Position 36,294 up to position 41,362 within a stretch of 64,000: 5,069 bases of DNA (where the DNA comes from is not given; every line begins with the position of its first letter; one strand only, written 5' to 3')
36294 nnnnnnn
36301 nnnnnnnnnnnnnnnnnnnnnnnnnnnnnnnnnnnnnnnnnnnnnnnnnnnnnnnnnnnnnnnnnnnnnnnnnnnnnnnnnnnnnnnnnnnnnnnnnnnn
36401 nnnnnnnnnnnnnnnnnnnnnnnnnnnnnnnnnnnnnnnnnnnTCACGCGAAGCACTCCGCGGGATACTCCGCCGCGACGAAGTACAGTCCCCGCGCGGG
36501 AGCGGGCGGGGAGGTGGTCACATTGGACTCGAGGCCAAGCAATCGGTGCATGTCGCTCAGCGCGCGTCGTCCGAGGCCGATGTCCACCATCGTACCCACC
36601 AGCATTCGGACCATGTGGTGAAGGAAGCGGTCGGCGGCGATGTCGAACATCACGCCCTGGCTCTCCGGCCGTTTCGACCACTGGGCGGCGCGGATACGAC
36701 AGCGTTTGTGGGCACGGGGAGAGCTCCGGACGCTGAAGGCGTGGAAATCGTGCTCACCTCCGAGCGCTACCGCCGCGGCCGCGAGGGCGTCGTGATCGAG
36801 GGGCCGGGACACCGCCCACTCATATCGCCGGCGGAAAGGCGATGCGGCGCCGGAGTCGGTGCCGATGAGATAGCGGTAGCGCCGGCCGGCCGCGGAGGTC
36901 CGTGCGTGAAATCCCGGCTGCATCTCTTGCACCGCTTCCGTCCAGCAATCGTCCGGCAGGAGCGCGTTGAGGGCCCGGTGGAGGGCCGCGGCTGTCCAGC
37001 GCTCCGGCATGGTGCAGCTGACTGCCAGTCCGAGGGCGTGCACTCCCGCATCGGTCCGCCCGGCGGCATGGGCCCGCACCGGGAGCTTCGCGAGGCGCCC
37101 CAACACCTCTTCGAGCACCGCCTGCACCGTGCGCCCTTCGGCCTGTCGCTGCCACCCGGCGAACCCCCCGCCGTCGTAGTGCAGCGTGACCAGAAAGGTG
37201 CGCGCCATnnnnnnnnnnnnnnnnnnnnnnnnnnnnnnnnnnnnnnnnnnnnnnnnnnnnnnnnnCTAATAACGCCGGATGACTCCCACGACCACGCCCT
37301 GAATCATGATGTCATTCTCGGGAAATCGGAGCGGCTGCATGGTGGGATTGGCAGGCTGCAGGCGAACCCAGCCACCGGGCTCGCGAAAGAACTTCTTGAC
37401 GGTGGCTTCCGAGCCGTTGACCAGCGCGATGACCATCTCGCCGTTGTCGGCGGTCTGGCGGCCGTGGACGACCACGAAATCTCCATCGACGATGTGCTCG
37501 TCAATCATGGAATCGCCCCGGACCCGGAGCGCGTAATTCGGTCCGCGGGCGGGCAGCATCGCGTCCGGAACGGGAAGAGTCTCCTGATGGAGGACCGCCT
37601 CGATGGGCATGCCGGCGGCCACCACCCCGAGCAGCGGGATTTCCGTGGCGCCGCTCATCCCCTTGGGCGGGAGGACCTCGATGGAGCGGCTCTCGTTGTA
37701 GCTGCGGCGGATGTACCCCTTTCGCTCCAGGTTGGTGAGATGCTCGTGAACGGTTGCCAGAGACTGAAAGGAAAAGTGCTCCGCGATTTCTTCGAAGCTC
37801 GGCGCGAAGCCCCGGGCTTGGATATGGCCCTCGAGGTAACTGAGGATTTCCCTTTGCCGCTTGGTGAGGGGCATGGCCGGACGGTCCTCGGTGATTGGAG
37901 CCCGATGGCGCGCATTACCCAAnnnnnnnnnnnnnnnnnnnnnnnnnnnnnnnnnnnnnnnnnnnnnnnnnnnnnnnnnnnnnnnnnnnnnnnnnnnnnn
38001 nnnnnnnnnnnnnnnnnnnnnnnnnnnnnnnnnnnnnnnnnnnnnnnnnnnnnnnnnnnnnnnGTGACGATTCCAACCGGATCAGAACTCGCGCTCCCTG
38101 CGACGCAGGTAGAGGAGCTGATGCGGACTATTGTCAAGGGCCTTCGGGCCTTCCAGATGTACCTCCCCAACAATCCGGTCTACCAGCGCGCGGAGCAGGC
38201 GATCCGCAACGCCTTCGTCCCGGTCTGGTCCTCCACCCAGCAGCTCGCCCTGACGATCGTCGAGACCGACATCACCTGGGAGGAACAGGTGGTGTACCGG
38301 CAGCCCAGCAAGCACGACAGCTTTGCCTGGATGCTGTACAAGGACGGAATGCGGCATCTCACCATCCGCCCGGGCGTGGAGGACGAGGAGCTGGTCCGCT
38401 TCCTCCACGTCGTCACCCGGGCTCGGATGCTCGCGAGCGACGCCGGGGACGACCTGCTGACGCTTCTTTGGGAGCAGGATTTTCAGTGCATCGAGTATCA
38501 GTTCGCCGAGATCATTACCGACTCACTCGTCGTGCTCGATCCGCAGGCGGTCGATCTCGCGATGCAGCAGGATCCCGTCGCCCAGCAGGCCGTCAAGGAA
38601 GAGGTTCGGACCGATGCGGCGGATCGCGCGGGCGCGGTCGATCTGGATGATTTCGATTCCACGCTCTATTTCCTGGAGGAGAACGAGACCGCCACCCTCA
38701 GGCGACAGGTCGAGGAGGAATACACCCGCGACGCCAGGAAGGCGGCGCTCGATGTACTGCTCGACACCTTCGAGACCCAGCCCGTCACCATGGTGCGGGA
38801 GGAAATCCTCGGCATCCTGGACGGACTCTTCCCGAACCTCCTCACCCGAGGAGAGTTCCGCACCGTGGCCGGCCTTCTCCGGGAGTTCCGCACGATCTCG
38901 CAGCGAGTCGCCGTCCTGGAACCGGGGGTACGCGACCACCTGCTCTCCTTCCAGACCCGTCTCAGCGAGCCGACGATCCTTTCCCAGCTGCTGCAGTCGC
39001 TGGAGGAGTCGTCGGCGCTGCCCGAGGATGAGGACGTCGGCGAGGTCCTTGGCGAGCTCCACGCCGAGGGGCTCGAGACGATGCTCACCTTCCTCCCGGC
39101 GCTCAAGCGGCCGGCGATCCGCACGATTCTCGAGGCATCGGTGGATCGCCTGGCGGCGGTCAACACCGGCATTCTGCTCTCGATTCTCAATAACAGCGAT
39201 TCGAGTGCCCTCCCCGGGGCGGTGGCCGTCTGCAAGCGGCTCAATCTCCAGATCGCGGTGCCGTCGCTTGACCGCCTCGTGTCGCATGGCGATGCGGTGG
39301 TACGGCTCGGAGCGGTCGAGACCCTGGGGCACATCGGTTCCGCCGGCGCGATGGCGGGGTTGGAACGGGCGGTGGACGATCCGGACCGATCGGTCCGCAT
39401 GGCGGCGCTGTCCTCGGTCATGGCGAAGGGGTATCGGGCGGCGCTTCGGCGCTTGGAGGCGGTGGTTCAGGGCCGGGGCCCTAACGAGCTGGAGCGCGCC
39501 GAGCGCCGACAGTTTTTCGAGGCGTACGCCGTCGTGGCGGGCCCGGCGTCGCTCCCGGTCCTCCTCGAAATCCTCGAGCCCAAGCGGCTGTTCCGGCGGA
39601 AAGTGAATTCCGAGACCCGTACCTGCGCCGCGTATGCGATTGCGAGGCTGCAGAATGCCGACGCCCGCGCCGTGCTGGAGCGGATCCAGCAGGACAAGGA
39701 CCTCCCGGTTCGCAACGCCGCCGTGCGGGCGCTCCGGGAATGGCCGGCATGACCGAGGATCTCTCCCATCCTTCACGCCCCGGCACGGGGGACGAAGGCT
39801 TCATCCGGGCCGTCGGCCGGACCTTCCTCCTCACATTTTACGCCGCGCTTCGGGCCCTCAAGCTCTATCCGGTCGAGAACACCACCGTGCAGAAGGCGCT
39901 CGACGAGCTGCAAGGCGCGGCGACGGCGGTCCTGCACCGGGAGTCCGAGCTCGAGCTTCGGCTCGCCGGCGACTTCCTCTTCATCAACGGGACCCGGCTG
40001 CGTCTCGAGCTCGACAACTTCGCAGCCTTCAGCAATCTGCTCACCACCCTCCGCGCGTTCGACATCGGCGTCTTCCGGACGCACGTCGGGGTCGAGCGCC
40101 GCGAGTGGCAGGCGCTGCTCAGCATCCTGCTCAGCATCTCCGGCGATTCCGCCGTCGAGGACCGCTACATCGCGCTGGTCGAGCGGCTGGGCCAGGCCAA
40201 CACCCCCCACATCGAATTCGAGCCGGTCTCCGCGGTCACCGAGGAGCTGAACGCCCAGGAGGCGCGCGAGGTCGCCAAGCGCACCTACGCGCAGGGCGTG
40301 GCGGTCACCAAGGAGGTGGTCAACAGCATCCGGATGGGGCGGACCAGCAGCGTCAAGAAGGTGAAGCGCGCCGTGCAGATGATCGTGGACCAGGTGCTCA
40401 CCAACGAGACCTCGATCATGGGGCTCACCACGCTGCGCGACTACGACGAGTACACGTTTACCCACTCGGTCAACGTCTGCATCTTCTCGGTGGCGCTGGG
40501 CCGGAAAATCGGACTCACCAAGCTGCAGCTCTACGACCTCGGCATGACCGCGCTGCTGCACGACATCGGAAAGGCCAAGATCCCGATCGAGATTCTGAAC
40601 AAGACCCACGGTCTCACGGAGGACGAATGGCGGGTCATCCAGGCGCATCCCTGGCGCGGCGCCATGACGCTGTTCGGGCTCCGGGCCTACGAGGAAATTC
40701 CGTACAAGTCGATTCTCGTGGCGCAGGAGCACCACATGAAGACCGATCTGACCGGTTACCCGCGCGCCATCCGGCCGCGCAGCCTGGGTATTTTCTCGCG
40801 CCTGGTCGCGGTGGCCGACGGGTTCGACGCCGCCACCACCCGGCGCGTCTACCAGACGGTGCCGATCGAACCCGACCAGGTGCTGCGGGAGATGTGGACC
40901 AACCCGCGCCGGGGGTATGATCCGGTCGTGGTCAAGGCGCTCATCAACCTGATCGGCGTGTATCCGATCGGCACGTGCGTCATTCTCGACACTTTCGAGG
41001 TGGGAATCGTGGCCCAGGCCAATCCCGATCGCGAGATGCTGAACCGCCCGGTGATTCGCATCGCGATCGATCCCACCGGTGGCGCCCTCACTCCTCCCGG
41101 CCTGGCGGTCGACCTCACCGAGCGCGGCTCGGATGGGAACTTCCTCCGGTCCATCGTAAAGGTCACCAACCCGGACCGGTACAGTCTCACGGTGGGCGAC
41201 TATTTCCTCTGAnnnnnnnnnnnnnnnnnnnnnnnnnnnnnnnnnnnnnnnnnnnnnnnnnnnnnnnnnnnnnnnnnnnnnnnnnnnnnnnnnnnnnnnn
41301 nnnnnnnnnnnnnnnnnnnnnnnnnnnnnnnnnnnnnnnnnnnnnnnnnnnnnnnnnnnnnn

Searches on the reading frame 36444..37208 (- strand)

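Call 75: search_protein_families(library=pfam, max_evalue=0.00001, proteins=[window:36444-37208:-])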
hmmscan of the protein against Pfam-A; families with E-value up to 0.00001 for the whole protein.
window:36444-37208:- (254 aa): 1 family
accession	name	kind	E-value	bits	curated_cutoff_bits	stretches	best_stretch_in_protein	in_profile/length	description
PF01416.25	PseudoU_synth_1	-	4.8e-30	104.7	23.3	2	145-249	1-108/108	tRNA pseudouridine synthase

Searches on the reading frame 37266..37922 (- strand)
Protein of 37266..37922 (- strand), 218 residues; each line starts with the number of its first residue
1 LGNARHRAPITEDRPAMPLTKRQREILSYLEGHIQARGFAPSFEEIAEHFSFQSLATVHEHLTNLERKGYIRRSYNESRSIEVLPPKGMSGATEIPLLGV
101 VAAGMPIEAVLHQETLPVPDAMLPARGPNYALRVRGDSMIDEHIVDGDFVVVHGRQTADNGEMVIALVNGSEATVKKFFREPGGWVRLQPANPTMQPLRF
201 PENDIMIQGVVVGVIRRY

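Call 75: search_protein_families(library=pfam, max_evalue=0.00001, proteins=[window:37266-37922:-])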
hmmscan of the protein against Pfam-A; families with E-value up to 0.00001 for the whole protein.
window:37266-37922:- (218 aa): 2 families
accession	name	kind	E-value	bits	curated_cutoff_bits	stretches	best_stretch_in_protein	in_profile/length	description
PF00717.28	Peptidase_S24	-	8.6e-31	106.5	23.3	1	96-212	1-116/116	Peptidase S24-like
PF01726.22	LexA_DNA_bind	-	2.5e-21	75.7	23.7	1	18-79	3-64/65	LexA DNA binding domain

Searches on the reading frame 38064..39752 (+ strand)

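Call 75: search_protein_families(library=pfam, max_evalue=0.00001, proteins=[window:38064-39752:+])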
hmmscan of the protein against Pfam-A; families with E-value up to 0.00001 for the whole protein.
window:38064-39752:+ (562 aa): 2 families
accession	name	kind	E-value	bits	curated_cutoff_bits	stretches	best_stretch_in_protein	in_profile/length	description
PF13646.12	HEAT_2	-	8.2e-18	64.9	27.7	2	371-451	4-86/88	HEAT repeats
PF02985.28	HEAT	-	2.1e-07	31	23.5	0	399-425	2-28/31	HEAT repeat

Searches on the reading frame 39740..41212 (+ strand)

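Call 75: search_protein_families(library=pfam, max_evalue=0.00001, proteins=[window:39740-41212:+])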
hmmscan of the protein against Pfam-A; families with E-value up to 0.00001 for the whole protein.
window:39740-41212:+ (490 aa): 2 families
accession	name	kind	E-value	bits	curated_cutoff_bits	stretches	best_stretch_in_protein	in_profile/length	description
PF13487.12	HD_5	-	4.4e-20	72.5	27.2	1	234-397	9-170/170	HD domain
PF01966.28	HD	-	2.4e-09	37.9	22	1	239-364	1-115/116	HD domain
